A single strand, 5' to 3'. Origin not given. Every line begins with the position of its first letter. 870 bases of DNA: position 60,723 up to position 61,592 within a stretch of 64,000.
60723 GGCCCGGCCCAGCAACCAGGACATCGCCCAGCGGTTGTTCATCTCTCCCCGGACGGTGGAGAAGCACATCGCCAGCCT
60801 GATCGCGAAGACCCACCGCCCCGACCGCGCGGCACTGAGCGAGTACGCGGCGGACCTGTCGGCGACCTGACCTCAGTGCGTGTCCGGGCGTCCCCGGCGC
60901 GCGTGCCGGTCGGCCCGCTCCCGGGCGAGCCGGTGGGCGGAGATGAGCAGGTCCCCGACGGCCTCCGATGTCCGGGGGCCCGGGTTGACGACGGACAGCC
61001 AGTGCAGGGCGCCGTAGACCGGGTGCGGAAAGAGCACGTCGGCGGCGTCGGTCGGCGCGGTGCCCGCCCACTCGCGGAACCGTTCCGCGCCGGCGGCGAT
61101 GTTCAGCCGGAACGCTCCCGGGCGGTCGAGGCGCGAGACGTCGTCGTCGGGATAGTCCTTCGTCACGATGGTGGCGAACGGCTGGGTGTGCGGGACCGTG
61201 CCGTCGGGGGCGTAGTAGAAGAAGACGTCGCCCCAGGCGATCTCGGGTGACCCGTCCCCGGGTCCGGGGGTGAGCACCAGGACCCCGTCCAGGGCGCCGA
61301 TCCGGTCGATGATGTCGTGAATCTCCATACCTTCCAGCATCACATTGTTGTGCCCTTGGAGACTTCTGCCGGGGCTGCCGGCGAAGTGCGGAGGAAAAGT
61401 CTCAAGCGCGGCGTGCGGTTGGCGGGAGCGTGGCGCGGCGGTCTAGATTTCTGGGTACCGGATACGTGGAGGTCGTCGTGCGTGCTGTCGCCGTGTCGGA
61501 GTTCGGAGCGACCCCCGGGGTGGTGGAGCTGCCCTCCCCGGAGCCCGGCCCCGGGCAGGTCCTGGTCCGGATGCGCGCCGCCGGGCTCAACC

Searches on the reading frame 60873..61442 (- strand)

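Call 9: search_protein_families(library=pfam, proteins=[window:60873-61442:-], max_evalue=0.001)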
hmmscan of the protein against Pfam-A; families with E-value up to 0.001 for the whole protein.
window:60873-61442:- (189 aa): 1 family
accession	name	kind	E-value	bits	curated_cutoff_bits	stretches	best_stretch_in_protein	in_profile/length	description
PF19694.4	DUF6194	-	7.7e-50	168.9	27.1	1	39-181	1-145/146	Family of unknown function (DUF6194)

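Call 63: search_protein_families(library=ncbifam, proteins=[window:60873-61442:-], max_evalue=0.01)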
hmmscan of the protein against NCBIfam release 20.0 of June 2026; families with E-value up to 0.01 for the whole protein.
window:60873-61442:- (189 aa): 0 families
